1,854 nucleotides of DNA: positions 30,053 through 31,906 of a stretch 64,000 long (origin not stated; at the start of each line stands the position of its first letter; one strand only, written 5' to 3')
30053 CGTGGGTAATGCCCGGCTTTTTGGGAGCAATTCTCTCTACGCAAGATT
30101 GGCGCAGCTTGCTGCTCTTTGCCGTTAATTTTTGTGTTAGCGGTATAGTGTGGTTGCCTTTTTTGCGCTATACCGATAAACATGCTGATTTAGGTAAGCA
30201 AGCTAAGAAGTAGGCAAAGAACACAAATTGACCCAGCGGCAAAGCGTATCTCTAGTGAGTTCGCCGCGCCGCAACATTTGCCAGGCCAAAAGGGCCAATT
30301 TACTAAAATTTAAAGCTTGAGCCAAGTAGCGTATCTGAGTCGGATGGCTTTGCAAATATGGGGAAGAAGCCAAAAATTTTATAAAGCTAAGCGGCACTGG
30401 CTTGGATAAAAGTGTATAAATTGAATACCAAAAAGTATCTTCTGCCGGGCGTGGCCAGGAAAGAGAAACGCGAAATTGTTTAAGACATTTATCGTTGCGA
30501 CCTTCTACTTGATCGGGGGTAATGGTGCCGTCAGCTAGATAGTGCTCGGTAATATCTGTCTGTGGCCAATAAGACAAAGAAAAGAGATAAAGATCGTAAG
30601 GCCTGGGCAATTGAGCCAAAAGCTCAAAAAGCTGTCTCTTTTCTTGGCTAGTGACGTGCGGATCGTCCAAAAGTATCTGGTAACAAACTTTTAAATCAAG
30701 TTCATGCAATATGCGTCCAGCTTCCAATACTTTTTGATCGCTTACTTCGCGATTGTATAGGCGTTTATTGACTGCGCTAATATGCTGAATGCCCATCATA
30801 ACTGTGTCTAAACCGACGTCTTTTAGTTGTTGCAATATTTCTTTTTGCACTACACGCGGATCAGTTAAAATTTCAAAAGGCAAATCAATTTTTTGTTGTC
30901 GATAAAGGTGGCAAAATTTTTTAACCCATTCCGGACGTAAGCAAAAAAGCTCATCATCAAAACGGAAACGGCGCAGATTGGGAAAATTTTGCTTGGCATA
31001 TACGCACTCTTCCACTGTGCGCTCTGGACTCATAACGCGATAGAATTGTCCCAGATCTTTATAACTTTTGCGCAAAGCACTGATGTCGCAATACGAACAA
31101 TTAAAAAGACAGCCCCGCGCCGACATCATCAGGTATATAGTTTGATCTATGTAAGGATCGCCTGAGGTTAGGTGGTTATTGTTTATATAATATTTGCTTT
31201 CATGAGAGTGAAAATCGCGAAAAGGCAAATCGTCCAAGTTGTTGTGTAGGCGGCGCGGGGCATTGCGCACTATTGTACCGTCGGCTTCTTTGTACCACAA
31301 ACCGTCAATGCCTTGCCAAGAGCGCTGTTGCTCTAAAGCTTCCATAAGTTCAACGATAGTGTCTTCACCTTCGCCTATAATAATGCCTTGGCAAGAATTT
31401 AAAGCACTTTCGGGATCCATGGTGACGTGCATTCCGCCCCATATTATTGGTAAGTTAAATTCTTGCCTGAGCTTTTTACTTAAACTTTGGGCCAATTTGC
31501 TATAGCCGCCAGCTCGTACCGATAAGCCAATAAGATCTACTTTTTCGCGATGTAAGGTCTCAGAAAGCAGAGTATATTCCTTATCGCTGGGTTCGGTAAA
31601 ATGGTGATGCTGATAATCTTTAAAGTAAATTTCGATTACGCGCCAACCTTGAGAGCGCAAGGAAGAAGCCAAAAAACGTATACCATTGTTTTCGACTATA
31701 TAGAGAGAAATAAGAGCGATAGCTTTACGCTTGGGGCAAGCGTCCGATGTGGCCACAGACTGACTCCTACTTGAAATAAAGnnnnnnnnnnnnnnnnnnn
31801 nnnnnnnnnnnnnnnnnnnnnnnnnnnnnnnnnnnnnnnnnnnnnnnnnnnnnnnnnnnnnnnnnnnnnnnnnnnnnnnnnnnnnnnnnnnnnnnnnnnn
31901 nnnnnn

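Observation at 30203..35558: pgpH-ybeY operon extended by the Nudix fusion gene and a B12-dependent radical SAM gene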

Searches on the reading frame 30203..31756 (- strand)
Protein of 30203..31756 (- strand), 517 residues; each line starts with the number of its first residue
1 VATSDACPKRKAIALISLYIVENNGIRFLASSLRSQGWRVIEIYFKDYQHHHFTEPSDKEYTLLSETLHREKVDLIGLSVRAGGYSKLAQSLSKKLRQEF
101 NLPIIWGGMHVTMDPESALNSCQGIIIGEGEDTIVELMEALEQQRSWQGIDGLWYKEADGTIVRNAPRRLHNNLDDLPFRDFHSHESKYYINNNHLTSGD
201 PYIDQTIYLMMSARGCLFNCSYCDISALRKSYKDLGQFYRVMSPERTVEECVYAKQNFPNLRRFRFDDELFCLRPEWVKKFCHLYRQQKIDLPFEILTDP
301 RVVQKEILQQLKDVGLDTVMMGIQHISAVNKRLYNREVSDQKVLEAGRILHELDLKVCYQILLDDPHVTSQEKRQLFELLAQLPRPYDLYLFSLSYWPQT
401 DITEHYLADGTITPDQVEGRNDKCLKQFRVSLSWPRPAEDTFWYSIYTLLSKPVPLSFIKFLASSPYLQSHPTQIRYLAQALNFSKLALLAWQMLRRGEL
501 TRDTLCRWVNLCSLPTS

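Call 3: search_protein_families(library=pfam, proteins=[window:30203-31756:-], max_evalue=0.01)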
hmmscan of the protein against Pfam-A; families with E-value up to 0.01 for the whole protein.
window:30203-31756:- (517 aa): 3 families
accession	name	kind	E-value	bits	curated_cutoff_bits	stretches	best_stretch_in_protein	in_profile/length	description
PF04055.27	Radical_SAM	-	1.2e-15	58.5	29.5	1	213-372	4-158/166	Radical SAM superfamily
PF02310.24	B12-binding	-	2.6e-14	53.6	32.1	1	17-137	8-120/121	B12 binding domain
PF19864.5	Radical_SAM_N2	-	0.00027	20.8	29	1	94-145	79-129/151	Radical SAM proteins, N-terminal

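Call 4: search_protein_families(library=ncbifam, proteins=[window:30203-31756:-], max_evalue=0.01)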
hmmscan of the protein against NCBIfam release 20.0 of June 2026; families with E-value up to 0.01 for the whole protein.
window:30203-31756:- (517 aa): 23 families
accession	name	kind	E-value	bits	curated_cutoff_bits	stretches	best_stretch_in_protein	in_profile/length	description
TIGR03471.1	HpnJ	equivalog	1.3e-21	77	577.6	1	97-424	93-405/472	hopanoid biosynthesis associated radical SAM protein HpnJ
TIGR04072.2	rSAM_ladder_B12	equivalog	2.5e-19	69.3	360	1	19-416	14-382/443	lipid biosynthesis B12-binding/radical SAM protein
TIGR04367.1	HpnR_B12_rSAM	equivalog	3.9e-19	68.6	650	1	67-378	55-347/490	hopanoid C-3 methylase HpnR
NF050148.1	rSAM_ApyD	equivalog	1.1e-18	67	750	1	20-382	22-365/645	RiPP biosynthesis radical SAM protein ApyD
TIGR02026.1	BchE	equivalog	9.6e-18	64.3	481.35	1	64-371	55-353/497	magnesium-protoporphyrin IX monomethyl ester anaerobic oxidative cyclase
TIGR03975.1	rSAM_ocin_1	subfamily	2e-15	56.3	281.85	1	122-383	182-430/606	RiPP maturation radical SAM C-methyltransferase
TIGR04013.1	B12_SAM_MJ_1487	hypoth_equivalog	3.8e-14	52.3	251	1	57-230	28-174/382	TIGR04013 family B12-binding domain/radical SAM domain-containing protein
TIGR04190.1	B12_SAM_Ta0216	equivalog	1.9e-12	46.6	500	1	126-330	137-338/554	TIGR04190 family B12-binding domain/radical SAM domain protein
NF038361.1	rSAM_Sden_1168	equivalog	3.2e-12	45.8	575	1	123-414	200-481/560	Sden_1168 family B12-binding radical SAM P-methyltransferase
NF033712.0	B12_rSAM_KedN5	subfamily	5.2e-12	44.8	700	1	62-223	52-211/624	KedN5 family methylcobalamin-dependent radical SAM C-methyltransferase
TIGR04385.1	B12_rSAM_cofa1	equivalog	6.4e-12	45.4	450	1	21-414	18-402/438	B12 lower ligand biosynthesis radical SAM protein BzaD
TIGR04014.1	B12_SAM_MJ_0865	equivalog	3.2e-08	32.8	360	1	93-226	61-179/434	methyl-coenzyme M reductase glutamine C-methyltransferase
TIGR04295.1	B12_rSAM_oligo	hypoth_equivalog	4.2e-07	29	400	1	107-233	107-226/422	TIGR04295 family B12-binding domain-containing radical SAM protein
TIGR04479.1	bcpD_PhpK_rSAM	subfamily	6.2e-07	28.2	600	1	128-380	178-406/504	PhpK family radical SAM P-methyltransferase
NF053743.1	LipS2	equivalog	1.9e-06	27.5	270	1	205-336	23-144/292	LipS2 family lipoyl synthase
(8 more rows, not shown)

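Call 8: find_homologous_proteins(query=window:30203-31756:-, max_evalue=1e-10)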
Query window:30203-31756:- (517 aa): 69 proteins with E <= 1e-10 among 8000 candidates.
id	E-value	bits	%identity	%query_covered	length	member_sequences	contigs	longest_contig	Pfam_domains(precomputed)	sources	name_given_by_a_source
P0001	0.0e+0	1192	99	100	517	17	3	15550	PF04055.28,PF02310.25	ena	-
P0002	0.0e+0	1040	86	100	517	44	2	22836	PF04055.28,PF02310.25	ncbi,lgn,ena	-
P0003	6.6e-296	1000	82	100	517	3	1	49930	PF04055.28,PF02310.25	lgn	-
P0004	3.2e-292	988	81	100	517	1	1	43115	PF04055.28,PF19864.6,PF02310.25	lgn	-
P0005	3.8e-284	961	80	100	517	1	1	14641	PF04055.28,PF19864.6,PF02310.25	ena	-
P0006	4.6e-269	911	76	100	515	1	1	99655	PF04055.28,PF02310.25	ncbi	ncbi:MAG: B12-binding domain-containing radical SAM protein [Candidatus Bruticola sp.]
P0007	5.2e-268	908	75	100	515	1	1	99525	PF04055.28,PF02310.25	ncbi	ncbi:MAG: B12-binding domain-containing radical SAM protein [Candidatus Bruticola sp.]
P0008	3.1e-229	780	65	99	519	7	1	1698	PF04055.28,PF02310.25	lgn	-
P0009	7.8e-219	746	62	99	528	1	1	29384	PF04055.28,PF02310.25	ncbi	-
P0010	1.6e-211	721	62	98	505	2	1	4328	PF04055.28,PF02310.25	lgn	-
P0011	1.5e-207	708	59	98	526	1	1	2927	PF04055.28,PF02310.25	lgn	-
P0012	2.6e-205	701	64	92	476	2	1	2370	PF04055.28,PF19864.6,PF02310.25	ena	-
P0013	3.4e-205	701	60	98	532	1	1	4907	PF04055.28,PF02310.25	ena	-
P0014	4.1e-205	700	58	98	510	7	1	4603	PF04055.28,PF02310.25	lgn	-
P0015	1.3e-197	676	59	98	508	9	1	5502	PF04055.28,PF02310.25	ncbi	-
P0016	1.1e-187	643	55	99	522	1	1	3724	PF04055.28,PF19864.6,PF02310.25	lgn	-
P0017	1.7e-187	642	55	99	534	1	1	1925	PF04055.28,PF02310.25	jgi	jgi:anaerobic magnesium-protoporphyrin IX monomethyl ester cyclase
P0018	6.9e-185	634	53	100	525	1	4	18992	PF04055.28,PF02310.25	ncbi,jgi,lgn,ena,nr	ncbi:MAG: B12-binding domain-containing radical SAM protein [Armatimonadetes bacterium]|nr:B12-bindi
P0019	1.9e-183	629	53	98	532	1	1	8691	PF04055.28,PF02310.25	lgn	-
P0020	4.2e-168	578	61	78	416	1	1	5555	PF04055.28,PF19864.6,PF02310.25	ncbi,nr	ncbi:B12-binding domain-containing radical SAM protein, partial [bacterium]|nr:B12-binding domain-co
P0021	1.3e-151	524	47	98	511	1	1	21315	PF04055.28,PF02310.25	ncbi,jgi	jgi:radical SAM superfamily enzyme YgiQ (UPF0313 family)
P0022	8.2e-148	511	50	89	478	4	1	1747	PF04055.28,PF02310.25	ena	-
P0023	7.2e-147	508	46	98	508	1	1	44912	PF04055.28,PF02310.25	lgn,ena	-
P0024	9.6e-146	504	45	97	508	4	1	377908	PF04055.28,PF02310.25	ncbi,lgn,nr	ncbi:MAG: radical SAM protein [Deltaproteobacteria bacterium]|nr:radical SAM protein [Deltaproteobac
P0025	5.6e-145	502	43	98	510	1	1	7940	PF04055.28,PF02310.25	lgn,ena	-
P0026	6.1e-143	495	44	98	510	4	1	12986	PF04055.28,PF19864.6,PF02310.25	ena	-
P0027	2.0e-141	490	43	98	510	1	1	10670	PF04055.28,PF02310.25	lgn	-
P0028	1.1e-139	484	42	98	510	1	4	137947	PF04055.28,PF02310.25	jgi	-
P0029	3.5e-139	483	42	98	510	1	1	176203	PF04055.28,PF19864.6,PF02310.25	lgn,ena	-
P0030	2.4e-135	470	44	98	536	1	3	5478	PF04055.28,PF02310.25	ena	-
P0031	5.8e-134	466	45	98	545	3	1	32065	PF04055.28,PF02310.25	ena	-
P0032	1.4e-133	464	44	98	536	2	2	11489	PF04055.28,PF02310.25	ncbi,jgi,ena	-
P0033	1.5e-133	464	44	98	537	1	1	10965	PF04055.28,PF02310.25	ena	-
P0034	1.5e-132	461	43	97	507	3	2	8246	PF04055.28,PF02310.25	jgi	jgi:radical SAM superfamily enzyme YgiQ (UPF0313 family)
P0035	1.1e-131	458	43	98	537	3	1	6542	PF04055.28,PF02310.25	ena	-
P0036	4.5e-130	453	44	98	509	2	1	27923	PF04055.28,PF02310.25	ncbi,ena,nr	ncbi:MAG TPA: B12-binding domain-containing radical SAM protein [bacterium]|nr:B12-binding domain-co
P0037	5.7e-130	452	43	98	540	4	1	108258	PF04055.28,PF02310.25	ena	-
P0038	4.5e-129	449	44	98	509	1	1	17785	PF04055.28,PF02310.25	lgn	-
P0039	6.9e-128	445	44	98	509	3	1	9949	PF04055.28,PF02310.25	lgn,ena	-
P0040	6.7e-126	439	42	98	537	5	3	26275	PF04055.28,PF02310.25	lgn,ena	-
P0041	1.5e-125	438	44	98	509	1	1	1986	PF04055.28,PF02310.25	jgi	-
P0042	2.7e-123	430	41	98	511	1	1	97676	PF04055.28,PF02310.25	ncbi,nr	ncbi:MAG: radical SAM protein [Candidatus Saelkia tenebricola]|nr:radical SAM protein [Candidatus Sa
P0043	1.9e-122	427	38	98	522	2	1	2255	PF04055.28,PF02310.25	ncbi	-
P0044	2.5e-122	427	43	95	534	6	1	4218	PF04055.28,PF02310.25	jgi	-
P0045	1.3e-121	425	38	98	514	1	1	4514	PF04055.28,PF02310.25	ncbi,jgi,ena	-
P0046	2.5e-121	424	41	97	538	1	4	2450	PF04055.28,PF02310.25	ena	-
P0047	2.6e-121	424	40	98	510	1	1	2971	PF04055.28,PF02310.25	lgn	-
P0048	5.6e-120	419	38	98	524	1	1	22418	PF04055.28,PF02310.25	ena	-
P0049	3.0e-119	417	37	99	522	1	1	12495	PF04055.28,PF02310.25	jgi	jgi:anaerobic magnesium-protoporphyrin IX monomethyl ester cyclase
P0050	3.9e-119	417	41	98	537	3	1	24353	PF04055.28,PF02310.25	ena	-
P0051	4.5e-118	413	37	98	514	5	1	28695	PF04055.28,PF02310.25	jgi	jgi:radical SAM superfamily enzyme YgiQ (UPF0313 family)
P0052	6.5e-118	413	40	97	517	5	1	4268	PF04055.28,PF02310.25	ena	-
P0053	9.9e-118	412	40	98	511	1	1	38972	PF04055.28,PF02310.25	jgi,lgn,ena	-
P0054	3.4e-116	407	37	98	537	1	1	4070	PF04055.28,PF02310.25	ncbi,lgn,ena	-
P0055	2.7e-115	404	36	99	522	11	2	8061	PF04055.28,PF02310.25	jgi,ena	jgi:anaerobic magnesium-protoporphyrin IX monomethyl ester cyclase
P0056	3.5e-114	400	38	98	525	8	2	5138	PF04055.28,PF02310.25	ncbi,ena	-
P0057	3.8e-114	400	40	97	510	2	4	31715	PF04055.28,PF02310.25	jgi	-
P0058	3.3e-109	384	36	97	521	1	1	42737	PF04055.28,PF02310.25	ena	-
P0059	1.0e-105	372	37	97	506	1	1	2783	PF04055.28,PF02310.25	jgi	-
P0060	1.4e-89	319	35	96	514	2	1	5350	PF04055.28,PF02310.25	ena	-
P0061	7.9e-68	247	31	89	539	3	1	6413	PF04055.28,PF02310.25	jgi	-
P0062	9.0e-61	224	32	81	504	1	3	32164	PF04055.28,PF02310.25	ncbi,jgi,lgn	jgi:radical SAM superfamily enzyme YgiQ (UPF0313 family)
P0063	8.1e-60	221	32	79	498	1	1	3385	PF04055.28,PF02310.25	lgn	-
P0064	3.2e-23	100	26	78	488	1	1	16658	PF04055.28,PF02310.25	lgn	-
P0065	1.4e-16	78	26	74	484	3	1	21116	PF04055.28,PF02310.25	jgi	jgi:radical SAM superfamily enzyme YgiQ (UPF0313 family)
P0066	1.5e-15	75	26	69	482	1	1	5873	PF04055.28,PF02310.25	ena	-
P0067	6.3e-13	66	26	73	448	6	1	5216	PF04055.28,PF02310.25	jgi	-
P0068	2.5e-12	64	25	78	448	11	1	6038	PF04055.28,PF02310.25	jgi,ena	-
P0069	4.5e-12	63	23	57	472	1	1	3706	PF04055.28,PF02310.25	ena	-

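Call 11: find_encoding_contigs(protein=P0007, flank=10000, max_places=3)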
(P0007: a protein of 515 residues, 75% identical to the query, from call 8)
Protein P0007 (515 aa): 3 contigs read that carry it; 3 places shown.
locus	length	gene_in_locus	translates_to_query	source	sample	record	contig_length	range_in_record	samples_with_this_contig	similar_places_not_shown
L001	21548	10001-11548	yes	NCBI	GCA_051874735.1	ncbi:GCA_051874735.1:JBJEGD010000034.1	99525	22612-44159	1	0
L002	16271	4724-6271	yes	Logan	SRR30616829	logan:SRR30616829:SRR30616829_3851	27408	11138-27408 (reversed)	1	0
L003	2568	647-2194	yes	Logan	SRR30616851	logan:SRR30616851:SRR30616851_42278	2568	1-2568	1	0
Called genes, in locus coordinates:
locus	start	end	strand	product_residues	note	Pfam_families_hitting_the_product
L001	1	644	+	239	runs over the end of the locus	PF00378:ECH_1, PF16113:ECH_2 (faint)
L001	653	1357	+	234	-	-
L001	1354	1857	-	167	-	-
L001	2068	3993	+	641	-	PF13231:PMT_2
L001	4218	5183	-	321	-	-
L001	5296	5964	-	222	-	-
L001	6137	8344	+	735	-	PF07697:7TMR-HDED, PF07698:7TM-7TMR_HD, PF01966:HD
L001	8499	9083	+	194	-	PF02130:YbeY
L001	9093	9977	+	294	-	PF13456:RVT_3 (weak), PF00293:NUDIX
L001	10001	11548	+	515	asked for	PF02310:B12-binding, PF04055:Radical_SAM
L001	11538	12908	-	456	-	PF02378:PTS_EIIC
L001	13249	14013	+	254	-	PF00005:ABC_tran, PF02463:SMC_N (faint)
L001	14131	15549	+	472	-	PF19295:SufBD_N, PF01458:SUFBD_core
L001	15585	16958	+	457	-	PF01458:SUFBD_core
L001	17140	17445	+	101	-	PF00355:Rieske, PF13806:Rieske_2 (weak)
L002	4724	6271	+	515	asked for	PF02310:B12-binding, PF04055:Radical_SAM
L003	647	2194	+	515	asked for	PF02310:B12-binding, PF04055:Radical_SAM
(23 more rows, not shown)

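Call 15: find_related_loci(query=A1, collection=genome_contigs, flank=8000)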
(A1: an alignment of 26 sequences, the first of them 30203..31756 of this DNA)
Query A1 (517 aa) in genome_contigs; peptide patterns used: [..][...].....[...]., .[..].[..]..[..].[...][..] (x = any residue, [..] = any of these).
274 stretches matched a pattern; 213 encode a relative of the query (tblastn E <= 1e-3); the best 80 are kept; 80 distinct loci.
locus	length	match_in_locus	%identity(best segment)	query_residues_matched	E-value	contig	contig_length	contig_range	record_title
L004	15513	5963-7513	95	1-517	0e+0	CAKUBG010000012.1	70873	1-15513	MAG: uncultured bacterium isolate REFINED_METABAT215_TOP10_CONTIGS_1500_ASSEMBLY_K77_MERGED__Hadza_MoBio_hadza-E-H_F_8_2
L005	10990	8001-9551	85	1-517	0e+0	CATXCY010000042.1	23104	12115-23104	MAG TPA_asm: uncultured bacterium isolate ERR9578292_bin.24_MetaWRAP_v1.3_MAG genome assembly, contig: ERZ18533963.1250,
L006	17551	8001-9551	82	1-517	0e+0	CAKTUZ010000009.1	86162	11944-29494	MAG: uncultured bacterium isolate REFINED_METABAT215_TOP10_CONTIGS_1500_ASSEMBLY_K77_MERGED__Hadza_PheChl_Fiber-Hadza-Ne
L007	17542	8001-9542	75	3-517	0e+0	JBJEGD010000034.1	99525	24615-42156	MAG: Candidatus Bruticola sp. isolate LOHA09_bin.039 NODE_63_length_99525_cov_9.735408, whole genome shotgun sequence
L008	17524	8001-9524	76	9-517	0e+0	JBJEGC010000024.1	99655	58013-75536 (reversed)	MAG: Candidatus Bruticola sp. isolate PUUB49_bin.005 NODE_53_length_99655_cov_12.049388, whole genome shotgun sequence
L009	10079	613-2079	64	28-517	0e+0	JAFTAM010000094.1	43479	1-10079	Bacterium isolate RGIG3641 Goat_Rumen.Co__c1443224, whole genome shotgun sequence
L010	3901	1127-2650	55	9-517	0e+0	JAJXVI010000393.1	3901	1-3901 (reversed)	MAG: bacterium isolate BP5.bin25 NODE_49708_length_3901_cov_0.810546, whole genome shotgun sequence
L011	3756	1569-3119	53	3-517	0e+0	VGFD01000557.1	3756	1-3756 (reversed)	MAG: Armatimonadetes bacterium isolate M_DeepCast_50m_m2_086 M_DeepCast_50m_m2_086_Ga0194121_10043008, whole genome shot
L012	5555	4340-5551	61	9-413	2e-173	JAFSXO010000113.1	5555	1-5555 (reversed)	Bacterium isolate RGIG3565 Goat_Rumen.Co__c1012458, whole genome shotgun sequence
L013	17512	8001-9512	41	12-517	4e-138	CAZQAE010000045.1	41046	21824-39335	MAG TPA_asm: uncultured bacterium isolate SRP191223_co1_360 genome assembly, contig: NODE_652_length_41046_cov_7.227269,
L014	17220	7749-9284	41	10-517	2e-142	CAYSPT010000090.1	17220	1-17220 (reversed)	MAG TPA_asm: uncultured bacterium isolate SRP077602_co1_83 genome assembly, contig: NODE_9993_length_17220_cov_9.412467,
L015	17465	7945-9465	44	9-516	1e-135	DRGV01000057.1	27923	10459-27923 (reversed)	MAG TPA_asm: bacterium isolate HyVt-354 HyVt-354_k145_530759, whole genome shotgun sequence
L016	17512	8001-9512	42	13-516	4e-135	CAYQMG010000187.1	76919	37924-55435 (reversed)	MAG TPA_asm: uncultured Gammaproteobacteria bacterium isolate binchicken_co219_296 genome assembly, contig: k141_1625516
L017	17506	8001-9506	43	13-516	1e-134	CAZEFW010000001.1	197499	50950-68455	MAG TPA_asm: uncultured Myxococcales bacterium isolate SRP077602_co5_47 genome assembly, contig: NODE_96_length_197499_c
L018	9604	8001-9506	43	13-516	2e-133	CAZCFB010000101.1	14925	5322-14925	MAG TPA_asm: uncultured Kofleriaceae bacterium isolate SRP077602_co7_524 genome assembly, contig: NODE_19266_length_1492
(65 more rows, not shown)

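Call 28: search_solved_structures(query=A1, max_evalue=0.01)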
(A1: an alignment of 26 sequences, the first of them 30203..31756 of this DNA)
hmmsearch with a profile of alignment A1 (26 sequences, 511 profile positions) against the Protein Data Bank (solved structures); distinct sequences matched with E-value up to 0.01: 15.
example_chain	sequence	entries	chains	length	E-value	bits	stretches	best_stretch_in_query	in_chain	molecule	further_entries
6fd2_B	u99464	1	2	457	6.4e-10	41.4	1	195-409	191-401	Putative apramycin biosynthetic oxidoreductase 4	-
7kdx_A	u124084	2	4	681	1.3e-05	27.2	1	85-220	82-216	Methyltransferase TokK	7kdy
1olt_A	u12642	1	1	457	1.3e-05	27.2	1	285-392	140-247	OXYGEN-INDEPENDENT COPROPORPHYRINOGEN III OXIDASE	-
6wte_A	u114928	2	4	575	1.4e-05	27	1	58-315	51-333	B12-binding domain-containing protein | Tryptophan-C2-methyltransferase containing B12-binding domain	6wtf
6iaz_A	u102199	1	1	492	4.1e-05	25.5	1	289-373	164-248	Histone acetyltransferase, ELP3 family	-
6ia8_A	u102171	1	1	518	4.3e-05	25.5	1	289-373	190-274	Histone acetyltransferase, ELP3 family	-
6iad_A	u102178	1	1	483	4.9e-05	25.3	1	289-373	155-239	Histone acetyltransferase, ELP3 family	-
9ccb_A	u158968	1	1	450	0.00025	22.9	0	63-162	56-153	Radical SAM core domain-containing protein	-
2yxb_A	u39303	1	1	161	0.00045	22.1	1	57-144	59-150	Coenzyme B12-dependent mutase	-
9i49_A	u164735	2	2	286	0.0016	20.2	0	64-145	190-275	Coenzyme B12-dependent mutase,Uroporphyrinogen-III synthase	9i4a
9n1b_A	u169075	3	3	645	0.0039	19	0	96-220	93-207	Radical SAM protein | Radical SAM enzyme CysS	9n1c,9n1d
5l7l_A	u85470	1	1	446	0.0046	18.7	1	289-377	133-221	ELP3 family, ELP3 family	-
6ia6_A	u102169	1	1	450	0.0047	18.7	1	289-377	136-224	ELP3 family, ELP3 family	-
5l7j_A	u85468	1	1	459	0.0049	18.7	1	289-377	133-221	ELP3 family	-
4q37_A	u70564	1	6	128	0.0078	18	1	94-133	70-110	Radical SAM protein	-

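Call 58: predict_structure(alignment_id=A1)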
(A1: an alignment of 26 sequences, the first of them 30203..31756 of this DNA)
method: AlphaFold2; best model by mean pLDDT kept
length: 517 residues; sequences in the alignment: 26
mean_pLDDT: 92.0   pTM: 0.90
mean pLDDT of the five models: 92.0, 91.9, 90.9, 89.9, 89.0
residues with pLDDT >= 90: 417; 70-90: 81; 50-70: 12; < 50: 7
segments of 3 or more residues with pLDDT < 50: 1-7
pLDDT, mean of each block of 10 residues (from residue 1): 47 94 92 96 87 85 97 96 88 94 94 92 93 96 93 93 94 93 95 93 93 91 90 93 97 96 92 97 98 96 97 98 96 95 98 97 94 98 95 91 96 93 77 88 95 96 97 94 90 92 80 63
secondary structure, 60 per line:
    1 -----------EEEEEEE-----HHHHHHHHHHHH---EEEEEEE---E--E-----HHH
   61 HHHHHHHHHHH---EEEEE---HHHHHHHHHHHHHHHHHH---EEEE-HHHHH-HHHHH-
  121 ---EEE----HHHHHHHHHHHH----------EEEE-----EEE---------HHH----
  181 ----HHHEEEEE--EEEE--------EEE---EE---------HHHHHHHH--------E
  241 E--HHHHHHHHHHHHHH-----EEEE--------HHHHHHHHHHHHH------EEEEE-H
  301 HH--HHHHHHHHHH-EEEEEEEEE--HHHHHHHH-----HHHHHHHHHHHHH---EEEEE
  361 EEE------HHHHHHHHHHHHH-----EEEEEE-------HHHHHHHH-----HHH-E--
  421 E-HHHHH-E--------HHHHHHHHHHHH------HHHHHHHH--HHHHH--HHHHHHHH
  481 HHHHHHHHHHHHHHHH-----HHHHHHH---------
elements in order: E12-18 H24-35 E39-45 H58-71 E75-79 H83-100 E104-107 H109-113 H115-119 E124-126 H131-142 E153-156 E162-164 E188-192 E195-198 E207-209 H224-231 H244-257 E263-266 H275-287 E294-298 H305-314 E316-324 H327-334 H340-352 E356-363 H370-382 E388-393 H401-408 H423-427 H438-449 H456-463 H466-470 H473-496 H502-508
